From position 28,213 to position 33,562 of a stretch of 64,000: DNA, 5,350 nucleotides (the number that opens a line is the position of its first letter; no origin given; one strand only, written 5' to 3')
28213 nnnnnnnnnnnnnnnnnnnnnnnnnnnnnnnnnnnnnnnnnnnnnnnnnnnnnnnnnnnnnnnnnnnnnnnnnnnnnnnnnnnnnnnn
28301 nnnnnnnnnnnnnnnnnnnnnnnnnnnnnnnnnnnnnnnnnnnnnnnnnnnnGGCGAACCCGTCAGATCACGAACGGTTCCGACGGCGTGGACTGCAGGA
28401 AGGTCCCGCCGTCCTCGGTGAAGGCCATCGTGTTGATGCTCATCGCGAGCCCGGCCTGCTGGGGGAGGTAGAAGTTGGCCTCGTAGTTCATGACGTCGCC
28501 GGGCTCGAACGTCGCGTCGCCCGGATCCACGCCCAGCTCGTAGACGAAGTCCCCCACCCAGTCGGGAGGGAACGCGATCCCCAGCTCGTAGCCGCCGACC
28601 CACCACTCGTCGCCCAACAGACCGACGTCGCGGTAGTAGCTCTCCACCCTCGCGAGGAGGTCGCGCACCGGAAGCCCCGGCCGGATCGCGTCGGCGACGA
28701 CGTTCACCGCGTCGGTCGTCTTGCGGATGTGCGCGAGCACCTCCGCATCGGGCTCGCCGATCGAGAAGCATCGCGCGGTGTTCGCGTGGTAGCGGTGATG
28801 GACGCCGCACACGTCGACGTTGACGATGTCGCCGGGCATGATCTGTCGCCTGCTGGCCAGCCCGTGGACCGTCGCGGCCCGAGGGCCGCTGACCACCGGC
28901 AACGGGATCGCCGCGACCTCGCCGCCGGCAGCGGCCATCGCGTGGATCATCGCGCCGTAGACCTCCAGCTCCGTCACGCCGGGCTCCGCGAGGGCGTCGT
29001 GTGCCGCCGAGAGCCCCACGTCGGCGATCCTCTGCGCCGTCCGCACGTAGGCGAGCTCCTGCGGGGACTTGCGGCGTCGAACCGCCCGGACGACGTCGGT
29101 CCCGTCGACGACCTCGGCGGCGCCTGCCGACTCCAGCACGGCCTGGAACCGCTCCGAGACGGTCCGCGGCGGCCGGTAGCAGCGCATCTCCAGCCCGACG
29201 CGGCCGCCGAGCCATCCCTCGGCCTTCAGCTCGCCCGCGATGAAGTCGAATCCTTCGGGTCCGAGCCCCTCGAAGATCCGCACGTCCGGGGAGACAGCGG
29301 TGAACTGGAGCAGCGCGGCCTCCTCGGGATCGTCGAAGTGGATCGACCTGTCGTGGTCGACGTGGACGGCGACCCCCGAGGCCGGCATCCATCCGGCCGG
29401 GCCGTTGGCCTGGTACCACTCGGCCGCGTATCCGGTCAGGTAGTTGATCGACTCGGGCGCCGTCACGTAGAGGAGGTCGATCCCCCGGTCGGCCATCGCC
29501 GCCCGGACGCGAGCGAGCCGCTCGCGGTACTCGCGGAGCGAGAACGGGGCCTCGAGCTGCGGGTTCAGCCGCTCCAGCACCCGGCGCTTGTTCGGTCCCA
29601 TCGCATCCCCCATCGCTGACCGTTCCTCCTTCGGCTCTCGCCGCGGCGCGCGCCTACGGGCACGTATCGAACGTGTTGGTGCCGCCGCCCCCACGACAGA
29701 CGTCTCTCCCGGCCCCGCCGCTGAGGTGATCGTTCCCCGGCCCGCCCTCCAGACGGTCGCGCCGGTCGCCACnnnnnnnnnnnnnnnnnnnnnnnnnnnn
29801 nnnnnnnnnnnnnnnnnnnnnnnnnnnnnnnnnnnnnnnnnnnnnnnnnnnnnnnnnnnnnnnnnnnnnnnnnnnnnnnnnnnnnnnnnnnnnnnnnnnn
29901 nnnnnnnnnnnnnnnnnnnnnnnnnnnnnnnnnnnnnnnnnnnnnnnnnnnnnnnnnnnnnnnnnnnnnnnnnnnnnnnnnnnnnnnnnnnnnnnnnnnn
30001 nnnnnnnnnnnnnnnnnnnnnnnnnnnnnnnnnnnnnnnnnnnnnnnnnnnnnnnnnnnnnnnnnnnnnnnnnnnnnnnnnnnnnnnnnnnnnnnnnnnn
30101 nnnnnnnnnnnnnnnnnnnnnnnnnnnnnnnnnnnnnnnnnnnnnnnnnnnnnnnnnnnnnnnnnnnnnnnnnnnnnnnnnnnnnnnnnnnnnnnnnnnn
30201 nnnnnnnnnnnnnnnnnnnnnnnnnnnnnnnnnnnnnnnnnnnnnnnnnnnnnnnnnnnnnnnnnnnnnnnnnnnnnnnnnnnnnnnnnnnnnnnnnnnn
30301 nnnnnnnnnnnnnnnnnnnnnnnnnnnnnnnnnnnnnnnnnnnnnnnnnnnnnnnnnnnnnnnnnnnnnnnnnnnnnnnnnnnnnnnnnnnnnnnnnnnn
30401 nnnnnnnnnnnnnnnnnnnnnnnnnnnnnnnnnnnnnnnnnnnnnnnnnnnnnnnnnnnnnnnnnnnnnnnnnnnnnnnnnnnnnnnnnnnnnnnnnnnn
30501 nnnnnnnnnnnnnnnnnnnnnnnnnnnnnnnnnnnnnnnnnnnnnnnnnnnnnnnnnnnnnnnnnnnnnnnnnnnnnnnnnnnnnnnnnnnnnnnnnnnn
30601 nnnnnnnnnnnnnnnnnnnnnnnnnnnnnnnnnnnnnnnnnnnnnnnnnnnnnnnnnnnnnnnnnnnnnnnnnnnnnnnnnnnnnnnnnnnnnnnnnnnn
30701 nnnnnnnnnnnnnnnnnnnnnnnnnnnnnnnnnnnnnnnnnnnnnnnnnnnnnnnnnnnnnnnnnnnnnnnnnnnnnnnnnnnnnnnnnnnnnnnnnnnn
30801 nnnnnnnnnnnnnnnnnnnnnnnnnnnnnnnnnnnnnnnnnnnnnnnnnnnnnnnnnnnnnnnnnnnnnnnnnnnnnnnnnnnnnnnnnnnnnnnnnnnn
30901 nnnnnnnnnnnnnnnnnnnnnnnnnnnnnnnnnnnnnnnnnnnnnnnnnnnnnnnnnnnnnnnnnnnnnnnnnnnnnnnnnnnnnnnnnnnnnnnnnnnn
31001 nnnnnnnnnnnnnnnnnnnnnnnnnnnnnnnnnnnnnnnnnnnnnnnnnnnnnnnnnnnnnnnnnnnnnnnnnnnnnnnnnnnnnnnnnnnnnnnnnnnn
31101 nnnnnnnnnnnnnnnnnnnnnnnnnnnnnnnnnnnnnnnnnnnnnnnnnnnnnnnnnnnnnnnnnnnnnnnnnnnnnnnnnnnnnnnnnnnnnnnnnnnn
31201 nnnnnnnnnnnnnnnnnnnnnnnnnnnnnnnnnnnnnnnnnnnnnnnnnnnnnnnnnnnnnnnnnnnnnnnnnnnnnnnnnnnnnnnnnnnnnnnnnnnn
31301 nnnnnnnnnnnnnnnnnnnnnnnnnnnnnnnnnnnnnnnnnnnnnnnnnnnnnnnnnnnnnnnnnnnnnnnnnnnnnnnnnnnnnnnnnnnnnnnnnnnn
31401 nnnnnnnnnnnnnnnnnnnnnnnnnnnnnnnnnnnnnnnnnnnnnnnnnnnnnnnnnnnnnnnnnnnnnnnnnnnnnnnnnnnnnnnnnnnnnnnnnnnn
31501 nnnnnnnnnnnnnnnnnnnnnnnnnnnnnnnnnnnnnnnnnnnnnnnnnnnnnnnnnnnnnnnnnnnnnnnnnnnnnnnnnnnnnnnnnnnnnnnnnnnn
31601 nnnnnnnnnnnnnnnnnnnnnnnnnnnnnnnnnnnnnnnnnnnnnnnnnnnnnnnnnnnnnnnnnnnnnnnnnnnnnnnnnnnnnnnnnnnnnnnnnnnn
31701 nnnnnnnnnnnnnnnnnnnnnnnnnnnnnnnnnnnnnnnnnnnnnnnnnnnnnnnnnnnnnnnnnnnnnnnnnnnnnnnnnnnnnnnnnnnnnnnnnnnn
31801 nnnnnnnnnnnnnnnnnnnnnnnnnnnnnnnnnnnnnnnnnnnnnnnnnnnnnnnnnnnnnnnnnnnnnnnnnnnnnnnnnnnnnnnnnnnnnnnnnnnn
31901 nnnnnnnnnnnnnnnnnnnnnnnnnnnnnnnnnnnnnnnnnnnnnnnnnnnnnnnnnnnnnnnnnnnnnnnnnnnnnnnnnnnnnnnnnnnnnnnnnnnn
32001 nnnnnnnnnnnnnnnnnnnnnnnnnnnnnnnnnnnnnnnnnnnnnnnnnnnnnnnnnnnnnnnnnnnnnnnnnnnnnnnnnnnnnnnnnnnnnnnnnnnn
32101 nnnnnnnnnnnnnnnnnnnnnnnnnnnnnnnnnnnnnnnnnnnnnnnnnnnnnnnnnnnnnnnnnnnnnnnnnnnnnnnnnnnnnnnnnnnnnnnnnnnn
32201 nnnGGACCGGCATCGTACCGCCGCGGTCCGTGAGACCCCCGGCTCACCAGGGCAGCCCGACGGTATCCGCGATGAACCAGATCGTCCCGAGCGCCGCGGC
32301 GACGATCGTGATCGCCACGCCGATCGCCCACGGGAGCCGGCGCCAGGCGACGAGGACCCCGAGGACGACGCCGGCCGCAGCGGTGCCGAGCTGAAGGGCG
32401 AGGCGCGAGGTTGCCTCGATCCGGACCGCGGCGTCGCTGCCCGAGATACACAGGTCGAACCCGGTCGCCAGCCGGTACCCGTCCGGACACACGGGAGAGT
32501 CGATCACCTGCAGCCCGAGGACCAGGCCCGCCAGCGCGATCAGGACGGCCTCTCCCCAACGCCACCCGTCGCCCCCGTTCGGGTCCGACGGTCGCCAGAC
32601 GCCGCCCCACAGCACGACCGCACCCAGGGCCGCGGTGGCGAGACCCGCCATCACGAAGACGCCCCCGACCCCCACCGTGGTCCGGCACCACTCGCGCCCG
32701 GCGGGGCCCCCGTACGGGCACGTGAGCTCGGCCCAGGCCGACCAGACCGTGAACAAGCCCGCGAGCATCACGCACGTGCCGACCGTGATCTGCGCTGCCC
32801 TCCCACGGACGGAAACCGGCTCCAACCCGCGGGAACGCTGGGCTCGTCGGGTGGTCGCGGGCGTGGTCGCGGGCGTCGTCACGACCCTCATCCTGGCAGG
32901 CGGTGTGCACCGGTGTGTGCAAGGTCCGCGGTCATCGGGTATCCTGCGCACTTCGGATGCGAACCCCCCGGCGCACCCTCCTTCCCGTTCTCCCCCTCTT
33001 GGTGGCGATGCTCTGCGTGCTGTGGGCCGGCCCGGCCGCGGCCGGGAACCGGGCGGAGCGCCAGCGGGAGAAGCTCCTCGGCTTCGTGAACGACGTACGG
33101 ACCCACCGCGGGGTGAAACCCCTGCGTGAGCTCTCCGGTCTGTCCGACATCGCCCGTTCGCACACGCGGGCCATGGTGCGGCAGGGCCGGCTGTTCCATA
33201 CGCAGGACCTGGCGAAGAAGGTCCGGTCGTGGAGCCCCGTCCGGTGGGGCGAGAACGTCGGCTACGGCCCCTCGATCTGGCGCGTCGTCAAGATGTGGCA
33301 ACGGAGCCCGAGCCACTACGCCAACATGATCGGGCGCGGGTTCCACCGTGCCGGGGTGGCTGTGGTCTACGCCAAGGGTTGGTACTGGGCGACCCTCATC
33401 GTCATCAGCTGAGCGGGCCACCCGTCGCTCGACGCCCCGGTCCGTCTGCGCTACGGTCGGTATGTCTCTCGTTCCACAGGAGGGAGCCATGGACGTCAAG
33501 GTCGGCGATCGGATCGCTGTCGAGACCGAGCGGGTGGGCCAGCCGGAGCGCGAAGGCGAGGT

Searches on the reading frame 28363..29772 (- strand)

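Call 8: search_protein_families(library=pfam, proteins=[window:28363-29772:-], max_evalue=0.001)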
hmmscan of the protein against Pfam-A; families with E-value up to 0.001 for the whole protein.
window:28363-29772:- (469 aa): 2 families
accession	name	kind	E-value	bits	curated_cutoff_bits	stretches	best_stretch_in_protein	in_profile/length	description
PF00557.29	Peptidase_M24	-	2.6e-26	93.1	23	1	243-444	3-199/208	Metallopeptidase family M24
PF01321.24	Creatinase_N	-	7.8e-14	52.7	22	1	85-232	1-126/128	Creatinase/Prolidase N-terminal domain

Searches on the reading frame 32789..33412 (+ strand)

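Call 29: search_protein_families(library=pfam, proteins=[window:32789-33412:+], max_evalue=0.0001)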
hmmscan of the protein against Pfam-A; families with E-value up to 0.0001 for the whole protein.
window:32789-33412:+ (207 aa): 1 family
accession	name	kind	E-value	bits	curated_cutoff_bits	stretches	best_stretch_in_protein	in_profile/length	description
PF00188.32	CAP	-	3.7e-11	44.4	21.1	1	98-199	2-110/117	Cysteine-rich secretory protein family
